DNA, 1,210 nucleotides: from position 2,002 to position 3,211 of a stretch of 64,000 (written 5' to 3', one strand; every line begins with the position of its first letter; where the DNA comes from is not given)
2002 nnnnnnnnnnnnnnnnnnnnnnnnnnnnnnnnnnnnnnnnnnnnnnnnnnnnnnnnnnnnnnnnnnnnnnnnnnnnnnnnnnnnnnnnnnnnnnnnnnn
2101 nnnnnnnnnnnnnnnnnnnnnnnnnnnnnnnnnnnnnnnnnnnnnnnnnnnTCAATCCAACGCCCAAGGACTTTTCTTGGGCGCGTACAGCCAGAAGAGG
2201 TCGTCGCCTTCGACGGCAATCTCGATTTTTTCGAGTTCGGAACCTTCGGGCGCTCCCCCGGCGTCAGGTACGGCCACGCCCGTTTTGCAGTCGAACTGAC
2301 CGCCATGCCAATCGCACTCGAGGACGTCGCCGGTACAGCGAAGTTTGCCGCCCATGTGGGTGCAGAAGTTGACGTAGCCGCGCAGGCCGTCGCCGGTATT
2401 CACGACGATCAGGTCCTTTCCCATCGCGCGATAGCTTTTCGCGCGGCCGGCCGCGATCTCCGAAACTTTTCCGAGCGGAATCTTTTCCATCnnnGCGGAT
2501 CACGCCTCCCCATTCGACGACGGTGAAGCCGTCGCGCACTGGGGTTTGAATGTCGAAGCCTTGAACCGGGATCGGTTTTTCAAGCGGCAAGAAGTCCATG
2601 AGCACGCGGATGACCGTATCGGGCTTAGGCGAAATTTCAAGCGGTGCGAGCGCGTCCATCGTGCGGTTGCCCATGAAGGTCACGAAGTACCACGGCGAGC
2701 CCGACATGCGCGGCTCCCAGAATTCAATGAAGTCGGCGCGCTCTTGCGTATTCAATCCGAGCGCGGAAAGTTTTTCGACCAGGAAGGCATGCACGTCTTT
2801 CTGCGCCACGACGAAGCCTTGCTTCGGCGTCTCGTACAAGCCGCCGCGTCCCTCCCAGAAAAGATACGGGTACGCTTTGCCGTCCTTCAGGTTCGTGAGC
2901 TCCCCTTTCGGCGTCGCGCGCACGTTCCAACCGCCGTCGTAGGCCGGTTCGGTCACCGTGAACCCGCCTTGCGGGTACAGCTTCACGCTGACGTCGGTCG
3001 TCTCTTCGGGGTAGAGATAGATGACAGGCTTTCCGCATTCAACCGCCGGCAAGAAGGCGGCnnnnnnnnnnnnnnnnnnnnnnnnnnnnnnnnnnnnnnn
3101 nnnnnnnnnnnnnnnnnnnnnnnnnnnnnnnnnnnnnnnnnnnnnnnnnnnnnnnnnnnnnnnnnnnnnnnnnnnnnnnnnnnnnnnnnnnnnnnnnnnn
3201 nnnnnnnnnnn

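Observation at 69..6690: Unusual envelope operon: GT2, Memo-like/CapA fusion, secreted protein, Rieske ferredoxin, acyltransferase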

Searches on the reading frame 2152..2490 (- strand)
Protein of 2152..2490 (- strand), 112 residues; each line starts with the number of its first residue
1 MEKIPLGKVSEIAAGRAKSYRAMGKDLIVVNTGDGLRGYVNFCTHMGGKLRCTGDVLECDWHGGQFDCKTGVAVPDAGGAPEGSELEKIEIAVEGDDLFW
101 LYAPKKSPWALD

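Call 3: search_protein_families(library=pfam, proteins=[window:2152-2490:-], max_evalue=0.01)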
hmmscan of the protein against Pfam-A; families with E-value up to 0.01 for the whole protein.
window:2152-2490:- (112 aa): 1 family
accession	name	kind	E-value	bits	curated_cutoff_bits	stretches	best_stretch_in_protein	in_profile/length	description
PF00355.32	Rieske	-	6.2e-12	45.7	20.3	1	4-72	3-74/88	Rieske [2Fe-2S] domain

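Call 4: search_protein_families(library=ncbifam, proteins=[window:2152-2490:-], max_evalue=0.01)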
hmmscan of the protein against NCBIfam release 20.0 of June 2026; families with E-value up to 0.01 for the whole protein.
window:2152-2490:- (112 aa): 2 families
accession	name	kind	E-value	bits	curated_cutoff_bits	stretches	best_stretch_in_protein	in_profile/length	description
NF007422.0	PRK09965.1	equivalog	0.0034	17.4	113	1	2-99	2-97/106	bifunctional 3-phenylpropionate/cinnamic acid dioxygenase ferredoxin subunit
NF041683.1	ant_diox_AndAb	equivalog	0.0046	17.2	150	1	6-73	5-75/100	anthranilate 1,2-dioxygenase ferredoxin subunit AndAb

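Call 70: find_homologous_proteins(query=window:2152-2490:-)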
Query window:2152-2490:- (112 aa): 39 proteins with E <= 0.001 among 46 candidates.
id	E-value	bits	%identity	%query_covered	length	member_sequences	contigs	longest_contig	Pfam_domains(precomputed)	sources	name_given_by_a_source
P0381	1.1e-63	231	86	100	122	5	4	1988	PF00355.33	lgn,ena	-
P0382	4.2e-63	229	84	99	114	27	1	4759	PF00355.33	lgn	-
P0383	3.9e-61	222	82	99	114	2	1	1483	PF00355.33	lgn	-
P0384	7.8e-58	212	79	100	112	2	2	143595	PF00355.33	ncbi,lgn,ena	-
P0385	8.2e-56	205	77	99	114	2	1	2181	PF00355.33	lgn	-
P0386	2.3e-54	201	77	99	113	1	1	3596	PF00355.33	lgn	-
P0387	7.5e-54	199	75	99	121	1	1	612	PF00355.33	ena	-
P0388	8.8e-54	199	75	99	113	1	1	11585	PF00355.33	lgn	-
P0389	1.1e-53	198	76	100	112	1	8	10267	PF00355.33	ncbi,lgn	-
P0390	1.6e-53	198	73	100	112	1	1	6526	PF00355.33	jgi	jgi:3-phenylpropionate/trans-cinnamate dioxygenase ferredoxin subunit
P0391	2.6e-53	197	74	100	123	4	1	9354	PF00355.33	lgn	-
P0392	1.6e-52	195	75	99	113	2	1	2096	PF00355.33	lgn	-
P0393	9.8e-52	192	73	100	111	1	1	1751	PF00355.33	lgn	-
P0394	1.2e-51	192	77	96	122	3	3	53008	PF00355.33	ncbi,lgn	-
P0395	3.0e-51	191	76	100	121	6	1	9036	PF00355.33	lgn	-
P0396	3.9e-50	187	70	99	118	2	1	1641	PF00355.33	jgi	jgi:nitrite reductase/ring-hydroxylating ferredoxin subunit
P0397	1.8e-49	185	73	99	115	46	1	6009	PF00355.33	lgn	-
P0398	9.5e-49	182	67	100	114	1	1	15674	PF00355.33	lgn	-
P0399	1.9e-48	182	68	99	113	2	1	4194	PF00355.33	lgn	-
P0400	9.8e-48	179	68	99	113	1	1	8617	PF00355.33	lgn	-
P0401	2.0e-47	178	68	99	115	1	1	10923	PF00355.33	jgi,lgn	jgi:nitrite reductase/ring-hydroxylating ferredoxin subunit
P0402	2.4e-47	178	65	100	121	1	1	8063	PF00355.33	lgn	-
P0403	4.5e-47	177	68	99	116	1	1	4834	PF00355.33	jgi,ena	-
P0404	8.8e-47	176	68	99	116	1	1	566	PF00355.33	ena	-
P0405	1.7e-46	175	69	99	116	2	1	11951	PF00355.33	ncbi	-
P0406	6.6e-46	173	68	99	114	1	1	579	PF00355.33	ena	-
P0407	7.6e-46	173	67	99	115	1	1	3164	PF00355.33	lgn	-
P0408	3.3e-45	171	64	98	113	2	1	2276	PF00355.33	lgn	-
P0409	7.9e-42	160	64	100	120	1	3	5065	PF00355.33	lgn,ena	-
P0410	2.0e-40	156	62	98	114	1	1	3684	PF00355.33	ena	-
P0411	4.0e-40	155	72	80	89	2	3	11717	PF00355.33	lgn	-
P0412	1.2e-39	153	59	98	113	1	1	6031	PF00355.33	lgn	-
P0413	1.9e-38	149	69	80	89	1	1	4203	PF00355.33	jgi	jgi:3-phenylpropionate/trans-cinnamate dioxygenase ferredoxin subunit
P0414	7.9e-38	147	68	83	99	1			PF00355.33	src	-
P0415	3.9e-36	142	61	96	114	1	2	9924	PF00355.33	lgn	-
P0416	1.7e-33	133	57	96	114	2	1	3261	PF00355.33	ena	-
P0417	3.2e-32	129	55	96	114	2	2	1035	PF00355.33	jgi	-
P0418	9.1e-31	124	56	99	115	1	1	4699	PF00355.33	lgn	-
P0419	2.3e-29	120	52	98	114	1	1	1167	PF00355.33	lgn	-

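Call 71: find_encoding_contigs(protein=P0415, flank=7000, max_places=1)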
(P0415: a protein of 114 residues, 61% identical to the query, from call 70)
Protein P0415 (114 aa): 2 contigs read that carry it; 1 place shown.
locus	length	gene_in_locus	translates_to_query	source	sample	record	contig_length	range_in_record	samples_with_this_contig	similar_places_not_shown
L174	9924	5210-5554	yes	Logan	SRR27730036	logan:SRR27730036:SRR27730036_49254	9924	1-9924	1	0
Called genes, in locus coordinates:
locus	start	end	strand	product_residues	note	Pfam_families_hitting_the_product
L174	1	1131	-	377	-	?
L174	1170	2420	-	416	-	-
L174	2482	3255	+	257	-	PF13365:Trypsin_2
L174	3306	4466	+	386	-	PF22807:TrAA12 (weak), PF07995:GSDH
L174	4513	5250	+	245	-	PF00535:Glycos_transf_2, PF10111:Glyco_tranf_2_2 (faint), PF13641:Glyco_tranf_2_3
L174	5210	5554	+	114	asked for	PF00355:Rieske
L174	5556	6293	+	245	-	-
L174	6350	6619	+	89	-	-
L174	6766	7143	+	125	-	-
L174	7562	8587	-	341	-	-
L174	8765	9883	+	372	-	PF01855:POR_N, PF17147:PFOR_II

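Call 72: find_encoding_contigs(protein=P0398, flank=7000, max_places=1)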
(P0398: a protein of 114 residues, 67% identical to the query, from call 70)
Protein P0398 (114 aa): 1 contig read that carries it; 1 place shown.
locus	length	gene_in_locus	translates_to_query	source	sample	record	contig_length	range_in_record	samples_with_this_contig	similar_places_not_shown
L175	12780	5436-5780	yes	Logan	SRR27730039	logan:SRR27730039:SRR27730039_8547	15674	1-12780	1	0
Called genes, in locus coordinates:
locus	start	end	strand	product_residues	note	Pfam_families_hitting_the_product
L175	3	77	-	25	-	?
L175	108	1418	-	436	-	PF05958:tRNA_U5-meth_tr, PF05175:MTS (weak), PF03602:Cons_hypoth95 (weak), PF08241:Methyltransf_11, PF13649:Methyltransf_25, PF13847:Methyltransf_31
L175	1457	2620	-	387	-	-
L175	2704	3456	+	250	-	PF13365:Trypsin_2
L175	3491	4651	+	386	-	PF07995:GSDH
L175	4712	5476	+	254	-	PF00535:Glycos_transf_2, PF10111:Glyco_tranf_2_2 (faint), PF13641:Glyco_tranf_2_3 (weak)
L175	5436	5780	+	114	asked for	PF00355:Rieske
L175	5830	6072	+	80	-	-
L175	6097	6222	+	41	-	-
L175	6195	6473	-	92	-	-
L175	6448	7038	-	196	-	-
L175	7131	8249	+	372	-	PF01855:POR_N, PF17147:PFOR_II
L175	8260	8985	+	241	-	PF02775:TPP_enzyme_C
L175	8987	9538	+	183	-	PF01558:POR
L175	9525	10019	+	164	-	PF13183:Fer4_8 (faint), PF00037:Fer4 (weak), PF12838:Fer4_7, PF13187:Fer4_9, PF00037:Fer4, PF12797:Fer4_2 (weak), PF12837:Fer4_6 (weak), PF13237:Fer4_10 (weak), +5 more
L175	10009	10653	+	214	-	PF06130:PTAC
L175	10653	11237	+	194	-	PF00753:Lactamase_B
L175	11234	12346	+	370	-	PF00871:Acetate_kinase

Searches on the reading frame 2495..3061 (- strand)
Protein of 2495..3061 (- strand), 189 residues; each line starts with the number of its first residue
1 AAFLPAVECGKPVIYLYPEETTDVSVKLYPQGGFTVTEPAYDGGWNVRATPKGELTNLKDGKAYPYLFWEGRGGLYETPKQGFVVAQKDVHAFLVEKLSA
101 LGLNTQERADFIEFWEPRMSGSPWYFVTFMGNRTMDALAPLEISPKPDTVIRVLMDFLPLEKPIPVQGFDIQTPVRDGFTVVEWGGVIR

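Call 48: predict_structure(alignment_id=A3)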
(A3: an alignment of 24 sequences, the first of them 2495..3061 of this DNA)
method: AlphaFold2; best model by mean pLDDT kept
length: 189 residues; sequences in the alignment: 24
mean_pLDDT: 91.1   pTM: 0.86
mean pLDDT of the five models: 91.1, 87.3, 85.2, 85.0, 82.9
residues with pLDDT >= 90: 146; 70-90: 30; 50-70: 11; < 50: 2
segments of 3 or more residues with pLDDT < 50: none
pLDDT, mean of each block of 10 residues (from residue 1): 56 93 96 89 95 96 95 74 97 97 96 95 96 90 97 95 92 92 90
secondary structure, 60 per line:
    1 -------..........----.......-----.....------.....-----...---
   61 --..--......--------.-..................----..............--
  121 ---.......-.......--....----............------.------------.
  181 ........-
elements in order: E8-17 E22-28 E34-38 E45-49 E55-57 E67-72 E83-86 H87-100 H105-118 E124-130 H132-138 E141-144 E149-160 E180-188

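Call 50: fold_search(model_id=the predicted structure, library=pdb)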
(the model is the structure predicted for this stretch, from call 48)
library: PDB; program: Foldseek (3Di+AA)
matches with E <= 10: 800; with E <= 0.001: 0
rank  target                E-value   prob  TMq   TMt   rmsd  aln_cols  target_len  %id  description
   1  1pn4_C                9.1e-02  0.04  0.12  0.10  15.0       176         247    8  Crystal structure of 2-enoyl-CoA hydratase 2 domain of Candida tropicalis multifunctional enzyme type 2 complexed with (released 2004-04-13)
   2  5a1w_H                1.4e-01  0.06  0.13  0.07  21.2       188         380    6  The structure of the COPI coat linkage II (released 2015-07-08)
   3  5a1x_Q                1.7e-01  0.05  0.13  0.11  21.2       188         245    6  The structure of the COPI coat linkage III (released 2015-07-08)
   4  5fpi_A                1.8e-01  0.04  0.13  0.10  22.6       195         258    8  Mu2 adaptin subunit of the AP2 adaptor (C-terminal domain) complexed with Integrin alpha4 internalisation peptide QYKS (released 2016-01-20)
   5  7kpq                  1.9e-01  0.06  0.13  0.08  16.2       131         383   10  Crystal structure of CtdE in complex with FAD (released 2021-06-16)
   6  7oi5_B                1.9e-01  0.04  0.13  0.09  21.2       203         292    8  Crystal structure of AP2 Mu2 - FCHO2 chimera (GST cleaved) (released 2022-06-01)
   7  7sqf_A                2.0e-01  0.06  0.19  0.15  18.3       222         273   13  Structure of the human proton-activated chloride channel ASOR in activated conformation (released 2022-02-23)
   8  9fiw_M                2.7e-01  0.04  0.13  0.11  22.8       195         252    8  MU2 ADAPTIN SUBUNIT (AP50) OF AP2 ADAPTOR (SECOND DOMAIN), COMPLEXED WITH LRP6 INTERNALIZATION PEPTIDE SYRHFA (released 2025-04-23)
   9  5wrl_A                3.0e-01  0.03  0.13  0.10  23.2       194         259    8  Mu2 subunit of the clathrin adaptor complex AP2 in complex with IRS-1 Y628 peptide (released 2017-12-06)
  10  7oho_MMM              3.4e-01  0.03  0.13  0.07  23.4       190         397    8  Crystal structure of AP2 FCHO2 chimera (released 2022-06-01)
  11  4ikn_A                3.4e-01  0.03  0.12  0.10  22.2       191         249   12  Crystal structure of adaptor protein complex 3 (AP-3) mu3A subunit C-terminal domain, in complex with a sorting peptid (released 2013-02-20)
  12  2vgl_M                3.6e-01  0.03  0.13  0.07  23.0       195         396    8  AP2 CLATHRIN ADAPTOR CORE (released 2007-12-25)
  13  1bw8_A                3.8e-01  0.03  0.13  0.10  22.5       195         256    7  MU2 ADAPTIN SUBUNIT (AP50) OF AP2 ADAPTOR (SECOND DOMAIN), COMPLEXED WITH EGFR INTERNALIZATION PEPTIDE FYRALM (released 1998-11-25)
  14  3h85_A                3.8e-01  0.03  0.13  0.10  23.1       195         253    8  Molecular basis for the association of PIPKI gamma-p90 with the clathrin adaptor AP-2 (released 2009-11-24)
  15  6owo_M                4.1e-01  0.03  0.13  0.07  21.5       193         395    7  CRYO-EM STRUCTURE OF PHOSPHORYLATED AP-2 CORE BOUND TO NECAP (released 2019-09-11)
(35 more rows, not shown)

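Call 62: search_protein_representatives(alignment_id=A3)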
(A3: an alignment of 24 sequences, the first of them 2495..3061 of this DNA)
Query: 24 sequences, 189 profile positions. Proteins with E-value up to 0.001 (for the whole library): 7362; up to 1e-10: 6053; up to 1e-30: 4071. The best 150 are listed.
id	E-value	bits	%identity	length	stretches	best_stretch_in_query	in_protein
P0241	4.3e-117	405.0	-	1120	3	10-189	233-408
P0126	1.0e-100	351.6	-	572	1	2-189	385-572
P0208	1.3e-99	348.0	-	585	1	2-189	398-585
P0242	3.5e-98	343.4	-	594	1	2-189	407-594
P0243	1.4e-97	341.4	-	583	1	2-189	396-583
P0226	9.8e-97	338.6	-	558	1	2-189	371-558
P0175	9.8e-97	338.6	-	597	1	2-189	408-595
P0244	3.5e-96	336.8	-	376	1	2-189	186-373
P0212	1.7e-95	334.6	-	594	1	2-189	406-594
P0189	8.7e-95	332.3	-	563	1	2-189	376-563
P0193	2.2e-94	331.0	-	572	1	2-189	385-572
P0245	2.6e-94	330.7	-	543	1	2-189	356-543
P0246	2.9e-94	330.6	-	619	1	5-189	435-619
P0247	1.1e-93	328.6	-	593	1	3-189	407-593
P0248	1.3e-93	328.4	-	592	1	2-189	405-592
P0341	1.8e-78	279.1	-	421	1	2-188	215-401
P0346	2.8e-78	278.5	-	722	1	2-188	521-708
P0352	5.2e-78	277.6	-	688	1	2-188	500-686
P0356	1.3e-77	276.2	-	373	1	2-188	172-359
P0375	1.5e-76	272.8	-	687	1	2-189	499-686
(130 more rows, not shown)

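Call 86: search_protein_families(library=pfam, proteins=[P0241, P0346, P0352, P0375, P0244, P0356, P0341], max_evalue=0.01)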
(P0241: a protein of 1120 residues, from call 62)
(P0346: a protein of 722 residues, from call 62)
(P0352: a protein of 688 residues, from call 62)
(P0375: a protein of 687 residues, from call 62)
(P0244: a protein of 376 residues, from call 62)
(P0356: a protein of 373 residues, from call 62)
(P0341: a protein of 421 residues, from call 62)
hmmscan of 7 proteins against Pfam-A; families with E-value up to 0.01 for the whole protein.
P0241 (1120 aa): 8 families
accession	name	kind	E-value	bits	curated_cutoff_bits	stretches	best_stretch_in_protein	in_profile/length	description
PF12796.13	Ank_2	-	1.5e-42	144.5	27.3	3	38-132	1-90/90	Ankyrin repeats (3 copies)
PF00023.36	Ank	-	3.5e-31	105.9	21.1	2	820-850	2-32/33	Ankyrin repeat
PF13637.12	Ank_4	-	7.2e-28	96.5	22.7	2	38-87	1-50/50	Ankyrin repeats (many copies)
PF13606.12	Ank_3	-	2.3e-25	85.9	22.3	0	820-847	2-29/30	Ankyrin repeat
PF13857.12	Ank_5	-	1.5e-20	73.5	27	2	88-138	3-52/56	Ankyrin repeats (many copies)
PF00123.25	Hormone_2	-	2.9e-07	30.7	21.2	0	1017-1029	5-17/28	Peptide hormone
PF24521.3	Ank_KRIT1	-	7.9e-07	29.3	80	0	422-519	28-123/149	KRIT1 ankyrin-repeats domain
PF13646.12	HEAT_2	-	0.00043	20.9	27.7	0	550-592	35-74/88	HEAT repeats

P0346 (722 aa): 0 families

P0352 (688 aa): 0 families

P0375 (687 aa): 0 families

P0244 (376 aa): 1 family
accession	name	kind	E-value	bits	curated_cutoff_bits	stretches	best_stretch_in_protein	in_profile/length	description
PF13485.12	Peptidase_MA_2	-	0.00011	22.5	32.4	1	77-154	22-102/201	Peptidase MA superfamily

P0356 (373 aa): 0 families

P0341 (421 aa): 0 families
